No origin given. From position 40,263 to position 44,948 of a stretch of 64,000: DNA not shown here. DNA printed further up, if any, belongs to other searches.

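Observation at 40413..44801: Giant Cys-rich Asp-box propeller protein with signal peptide and C-terminal anchor: S-layer/envelope candidate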

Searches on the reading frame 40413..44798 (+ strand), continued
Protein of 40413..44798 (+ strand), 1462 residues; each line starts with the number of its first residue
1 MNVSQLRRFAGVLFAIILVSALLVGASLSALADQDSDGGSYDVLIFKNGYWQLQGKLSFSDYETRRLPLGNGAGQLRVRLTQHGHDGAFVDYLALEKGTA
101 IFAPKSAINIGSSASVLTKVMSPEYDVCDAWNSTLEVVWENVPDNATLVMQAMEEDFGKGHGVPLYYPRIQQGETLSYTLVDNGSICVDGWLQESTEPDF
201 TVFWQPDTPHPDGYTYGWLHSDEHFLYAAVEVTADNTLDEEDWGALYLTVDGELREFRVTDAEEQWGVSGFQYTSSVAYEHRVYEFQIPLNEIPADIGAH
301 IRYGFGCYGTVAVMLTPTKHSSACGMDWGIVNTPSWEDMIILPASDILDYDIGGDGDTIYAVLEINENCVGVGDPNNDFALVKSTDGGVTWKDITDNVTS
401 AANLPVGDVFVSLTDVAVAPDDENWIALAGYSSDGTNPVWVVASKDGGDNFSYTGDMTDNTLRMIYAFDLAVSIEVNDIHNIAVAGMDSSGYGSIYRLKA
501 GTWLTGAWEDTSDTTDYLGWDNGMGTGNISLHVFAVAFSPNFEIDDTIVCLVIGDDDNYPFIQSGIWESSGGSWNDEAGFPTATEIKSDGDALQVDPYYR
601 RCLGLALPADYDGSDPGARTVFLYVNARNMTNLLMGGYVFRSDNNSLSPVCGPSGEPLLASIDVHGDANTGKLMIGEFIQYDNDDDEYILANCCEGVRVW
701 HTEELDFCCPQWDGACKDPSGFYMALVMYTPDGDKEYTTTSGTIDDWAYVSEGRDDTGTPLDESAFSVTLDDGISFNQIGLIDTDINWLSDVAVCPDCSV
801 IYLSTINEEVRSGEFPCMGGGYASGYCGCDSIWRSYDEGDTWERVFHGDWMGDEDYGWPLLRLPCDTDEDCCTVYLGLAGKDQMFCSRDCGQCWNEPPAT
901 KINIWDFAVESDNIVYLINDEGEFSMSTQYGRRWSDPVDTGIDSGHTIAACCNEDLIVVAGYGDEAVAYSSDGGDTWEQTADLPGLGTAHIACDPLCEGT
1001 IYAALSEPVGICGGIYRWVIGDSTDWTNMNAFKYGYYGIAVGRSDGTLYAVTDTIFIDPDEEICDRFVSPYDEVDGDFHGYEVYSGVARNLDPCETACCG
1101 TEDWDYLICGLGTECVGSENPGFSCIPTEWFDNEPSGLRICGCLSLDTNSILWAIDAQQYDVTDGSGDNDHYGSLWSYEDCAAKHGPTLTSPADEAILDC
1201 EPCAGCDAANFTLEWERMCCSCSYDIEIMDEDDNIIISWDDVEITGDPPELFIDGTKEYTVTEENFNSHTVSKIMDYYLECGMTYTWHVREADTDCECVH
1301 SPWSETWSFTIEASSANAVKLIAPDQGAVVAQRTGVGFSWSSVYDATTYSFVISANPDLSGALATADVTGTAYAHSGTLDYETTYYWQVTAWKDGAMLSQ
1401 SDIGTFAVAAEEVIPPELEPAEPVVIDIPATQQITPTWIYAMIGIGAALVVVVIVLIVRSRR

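Call 45: fold_search(model_id=the predicted structure, library=pdb)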
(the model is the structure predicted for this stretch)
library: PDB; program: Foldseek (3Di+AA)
matches with E <= 10: 1971; with E <= 0.001: 709
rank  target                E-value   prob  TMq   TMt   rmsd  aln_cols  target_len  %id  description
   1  6p2l_A                6.8e-16  1.00  0.19  0.31  19.0       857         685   14  Crystal structure of Niastella koreensis GH74 (NkGH74) enzyme (released 2019-07-31)
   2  9bfs_A                4.0e-14  1.00  0.15  0.12  29.6      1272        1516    9  Cryo-EM structure of Sevenless extracellular domain (dimer, pH 6.6) (released 2025-01-29)
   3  8jxe_B                7.4e-14  1.00  0.15  0.12  28.3      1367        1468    9  rat megalin RAP complex head (released 2024-06-19)
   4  9qaw_B                1.9e-13  1.00  0.13  0.05  31.3      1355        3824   10  CryoEM structure of the human LRP2 receptor ectodomain in complex with LRPAP1 (released 2026-03-11)
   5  9i3v_B                4.3e-13  1.00  0.15  0.05  28.8      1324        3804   10  Cryo-EM structure of the human LRP2 ectodomain (released 2026-02-04)
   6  8jx8_B                7.2e-13  1.00  0.14  0.12  28.0      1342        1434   10  rat megalin head (released 2024-06-19)
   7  8jx8_A                1.0e-12  1.00  0.16  0.13  27.9      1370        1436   10  rat megalin head (released 2024-06-19)
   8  9ozh_D                1.6e-12  1.00  0.15  0.12  31.0      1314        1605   10  Cryo-EM structure of 1:2:1 ROS1/NEL/NICOL holo-complex, conformation 2. (released 2026-02-25)
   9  9oz1_A                2.3e-12  1.00  0.12  0.17  38.6      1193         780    8  Cryo-EM structure of chicken ROS1 in apo-state. Cryo-EM refinement is focused on the "leg" region of chicken ROS1. (released 2026-02-25)
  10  9cwm_A                2.3e-11  1.00  0.14  0.05  28.1      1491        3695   10  Cryo-EM structure of human Low-density lipoprotein receptor-related protein 2 (released 2025-08-06)
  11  8jxh_B                2.5e-11  1.00  0.18  0.18  23.9       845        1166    8  rat megalin RAP complex wingA (released 2024-06-19)
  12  3wsy_A                7.1e-11  1.00  0.19  0.29  19.4       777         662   10  SorLA Vps10p domain in complex with its own propeptide fragment (released 2015-02-04)
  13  6zqa_UU               8.2e-11  1.00  0.24  0.31  16.4       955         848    9  Cryo-EM structure of the 90S pre-ribosome from Saccharomyces cerevisiae, state A (Poly-Ala) (released 2020-09-23)
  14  7mqa_LR               1.2e-10  1.00  0.23  0.33  14.5       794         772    9  Cryo-EM structure of the human SSU processome, state post-A1 (released 2021-09-22)
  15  7mq8_LR               2.3e-10  1.00  0.22  0.31  14.3       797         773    8  Cryo-EM structure of the human SSU processome, state pre-A1 (released 2021-09-22)
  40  9oyz_B                3.0e-09  1.00  0.15  0.17  28.1      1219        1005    9  Cryo-EM structure of chicken ROS1 in apo-state. Cryo-EM refinement is focused on the "head" region of chicken ROS1. (released 2026-02-25)
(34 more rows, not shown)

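Call 68: find_encoding_contigs(protein=P0001, flank=8000, max_places=3)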
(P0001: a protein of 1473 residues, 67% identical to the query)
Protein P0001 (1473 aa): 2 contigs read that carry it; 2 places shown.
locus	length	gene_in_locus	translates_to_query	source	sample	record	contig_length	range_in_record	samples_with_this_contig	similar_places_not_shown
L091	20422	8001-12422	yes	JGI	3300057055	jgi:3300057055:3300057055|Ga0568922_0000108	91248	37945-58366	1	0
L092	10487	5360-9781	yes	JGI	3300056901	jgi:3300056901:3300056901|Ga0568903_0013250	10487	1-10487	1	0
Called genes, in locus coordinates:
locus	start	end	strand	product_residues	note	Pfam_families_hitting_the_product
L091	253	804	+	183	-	PF04542:Sigma70_r2, PF08281:Sigma70_r4_2 (weak), PF04545:Sigma70_r4 (weak)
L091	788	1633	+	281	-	-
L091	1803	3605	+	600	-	-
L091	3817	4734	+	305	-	PF00005:ABC_tran, PF02463:SMC_N (faint), PF13304:AAA_21 (weak)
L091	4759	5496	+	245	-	PF01061:ABC2_membrane, PF12698:ABC2_membrane_3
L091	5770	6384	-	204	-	PF09719:C_GCAxxG_C_C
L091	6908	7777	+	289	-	PF02645:DegV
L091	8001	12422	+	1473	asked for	-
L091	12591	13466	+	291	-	PF00892:EamA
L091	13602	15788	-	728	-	PF00141:peroxidase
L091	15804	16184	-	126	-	PF01475:FUR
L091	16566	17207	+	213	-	-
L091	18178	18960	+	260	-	PF02517:Rce1-like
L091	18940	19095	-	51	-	-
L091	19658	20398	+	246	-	PF18998:Flg_new_2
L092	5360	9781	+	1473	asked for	-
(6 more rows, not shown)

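Call 73: search_solved_structures(query=A1, max_evalue=1, show_alignments=2)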
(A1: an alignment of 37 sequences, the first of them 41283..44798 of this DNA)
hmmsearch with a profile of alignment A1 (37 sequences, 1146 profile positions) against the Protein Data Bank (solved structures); distinct sequences matched with E-value up to 1: 20.
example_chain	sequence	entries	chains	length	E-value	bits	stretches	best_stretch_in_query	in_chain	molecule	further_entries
6p2m_A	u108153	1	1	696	9.5e-09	36.8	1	670-760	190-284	Type 3a cellulose-binding domain protein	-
4lgn_A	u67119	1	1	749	4.9e-08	34.4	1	671-761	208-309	Cellulose-binding, family II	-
8ub5_A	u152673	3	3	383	6.9e-05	24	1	62-187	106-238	Sialidase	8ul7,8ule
8um0_A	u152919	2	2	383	6.9e-05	24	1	62-188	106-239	Sialidase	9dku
2vk5_A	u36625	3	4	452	0.0017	19.4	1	82-302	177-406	EXO-ALPHA-SIALIDASE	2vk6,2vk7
8u2a_A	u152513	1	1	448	0.0017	19.4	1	83-302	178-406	Exo-alpha-sialidase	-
8u5o_A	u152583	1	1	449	0.0018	19.4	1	83-302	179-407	Exo-alpha-sialidase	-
5tsp_A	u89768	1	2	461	0.0018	19.3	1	87-302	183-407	Sialidase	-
2bf6_A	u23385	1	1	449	0.0019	19.2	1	82-302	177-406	EXO-ALPHA-SIALIDASE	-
10qi_A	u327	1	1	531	0.01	16.8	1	59-176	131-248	exo-alpha-sialidase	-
8xve_R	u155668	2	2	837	0.012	16.6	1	83-301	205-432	Exo-alpha-sialidase,Endothelin receptor type B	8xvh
4j9t_A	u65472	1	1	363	0.012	16.5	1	644-708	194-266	designed unnatural amino acid dependent metalloprotein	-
8xql_R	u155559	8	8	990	0.017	16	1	83-302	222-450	Exo-alpha-sialidase,Taste receptor type 2 member 14,LgBiT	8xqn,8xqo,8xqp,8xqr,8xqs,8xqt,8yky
7kn8_A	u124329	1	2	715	0.24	12.3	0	128-169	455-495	Cellulase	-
1egj_A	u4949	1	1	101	0.53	11.1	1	902-989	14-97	CYTOKINE RECEPTOR COMMON BETA CHAIN PRECURSOR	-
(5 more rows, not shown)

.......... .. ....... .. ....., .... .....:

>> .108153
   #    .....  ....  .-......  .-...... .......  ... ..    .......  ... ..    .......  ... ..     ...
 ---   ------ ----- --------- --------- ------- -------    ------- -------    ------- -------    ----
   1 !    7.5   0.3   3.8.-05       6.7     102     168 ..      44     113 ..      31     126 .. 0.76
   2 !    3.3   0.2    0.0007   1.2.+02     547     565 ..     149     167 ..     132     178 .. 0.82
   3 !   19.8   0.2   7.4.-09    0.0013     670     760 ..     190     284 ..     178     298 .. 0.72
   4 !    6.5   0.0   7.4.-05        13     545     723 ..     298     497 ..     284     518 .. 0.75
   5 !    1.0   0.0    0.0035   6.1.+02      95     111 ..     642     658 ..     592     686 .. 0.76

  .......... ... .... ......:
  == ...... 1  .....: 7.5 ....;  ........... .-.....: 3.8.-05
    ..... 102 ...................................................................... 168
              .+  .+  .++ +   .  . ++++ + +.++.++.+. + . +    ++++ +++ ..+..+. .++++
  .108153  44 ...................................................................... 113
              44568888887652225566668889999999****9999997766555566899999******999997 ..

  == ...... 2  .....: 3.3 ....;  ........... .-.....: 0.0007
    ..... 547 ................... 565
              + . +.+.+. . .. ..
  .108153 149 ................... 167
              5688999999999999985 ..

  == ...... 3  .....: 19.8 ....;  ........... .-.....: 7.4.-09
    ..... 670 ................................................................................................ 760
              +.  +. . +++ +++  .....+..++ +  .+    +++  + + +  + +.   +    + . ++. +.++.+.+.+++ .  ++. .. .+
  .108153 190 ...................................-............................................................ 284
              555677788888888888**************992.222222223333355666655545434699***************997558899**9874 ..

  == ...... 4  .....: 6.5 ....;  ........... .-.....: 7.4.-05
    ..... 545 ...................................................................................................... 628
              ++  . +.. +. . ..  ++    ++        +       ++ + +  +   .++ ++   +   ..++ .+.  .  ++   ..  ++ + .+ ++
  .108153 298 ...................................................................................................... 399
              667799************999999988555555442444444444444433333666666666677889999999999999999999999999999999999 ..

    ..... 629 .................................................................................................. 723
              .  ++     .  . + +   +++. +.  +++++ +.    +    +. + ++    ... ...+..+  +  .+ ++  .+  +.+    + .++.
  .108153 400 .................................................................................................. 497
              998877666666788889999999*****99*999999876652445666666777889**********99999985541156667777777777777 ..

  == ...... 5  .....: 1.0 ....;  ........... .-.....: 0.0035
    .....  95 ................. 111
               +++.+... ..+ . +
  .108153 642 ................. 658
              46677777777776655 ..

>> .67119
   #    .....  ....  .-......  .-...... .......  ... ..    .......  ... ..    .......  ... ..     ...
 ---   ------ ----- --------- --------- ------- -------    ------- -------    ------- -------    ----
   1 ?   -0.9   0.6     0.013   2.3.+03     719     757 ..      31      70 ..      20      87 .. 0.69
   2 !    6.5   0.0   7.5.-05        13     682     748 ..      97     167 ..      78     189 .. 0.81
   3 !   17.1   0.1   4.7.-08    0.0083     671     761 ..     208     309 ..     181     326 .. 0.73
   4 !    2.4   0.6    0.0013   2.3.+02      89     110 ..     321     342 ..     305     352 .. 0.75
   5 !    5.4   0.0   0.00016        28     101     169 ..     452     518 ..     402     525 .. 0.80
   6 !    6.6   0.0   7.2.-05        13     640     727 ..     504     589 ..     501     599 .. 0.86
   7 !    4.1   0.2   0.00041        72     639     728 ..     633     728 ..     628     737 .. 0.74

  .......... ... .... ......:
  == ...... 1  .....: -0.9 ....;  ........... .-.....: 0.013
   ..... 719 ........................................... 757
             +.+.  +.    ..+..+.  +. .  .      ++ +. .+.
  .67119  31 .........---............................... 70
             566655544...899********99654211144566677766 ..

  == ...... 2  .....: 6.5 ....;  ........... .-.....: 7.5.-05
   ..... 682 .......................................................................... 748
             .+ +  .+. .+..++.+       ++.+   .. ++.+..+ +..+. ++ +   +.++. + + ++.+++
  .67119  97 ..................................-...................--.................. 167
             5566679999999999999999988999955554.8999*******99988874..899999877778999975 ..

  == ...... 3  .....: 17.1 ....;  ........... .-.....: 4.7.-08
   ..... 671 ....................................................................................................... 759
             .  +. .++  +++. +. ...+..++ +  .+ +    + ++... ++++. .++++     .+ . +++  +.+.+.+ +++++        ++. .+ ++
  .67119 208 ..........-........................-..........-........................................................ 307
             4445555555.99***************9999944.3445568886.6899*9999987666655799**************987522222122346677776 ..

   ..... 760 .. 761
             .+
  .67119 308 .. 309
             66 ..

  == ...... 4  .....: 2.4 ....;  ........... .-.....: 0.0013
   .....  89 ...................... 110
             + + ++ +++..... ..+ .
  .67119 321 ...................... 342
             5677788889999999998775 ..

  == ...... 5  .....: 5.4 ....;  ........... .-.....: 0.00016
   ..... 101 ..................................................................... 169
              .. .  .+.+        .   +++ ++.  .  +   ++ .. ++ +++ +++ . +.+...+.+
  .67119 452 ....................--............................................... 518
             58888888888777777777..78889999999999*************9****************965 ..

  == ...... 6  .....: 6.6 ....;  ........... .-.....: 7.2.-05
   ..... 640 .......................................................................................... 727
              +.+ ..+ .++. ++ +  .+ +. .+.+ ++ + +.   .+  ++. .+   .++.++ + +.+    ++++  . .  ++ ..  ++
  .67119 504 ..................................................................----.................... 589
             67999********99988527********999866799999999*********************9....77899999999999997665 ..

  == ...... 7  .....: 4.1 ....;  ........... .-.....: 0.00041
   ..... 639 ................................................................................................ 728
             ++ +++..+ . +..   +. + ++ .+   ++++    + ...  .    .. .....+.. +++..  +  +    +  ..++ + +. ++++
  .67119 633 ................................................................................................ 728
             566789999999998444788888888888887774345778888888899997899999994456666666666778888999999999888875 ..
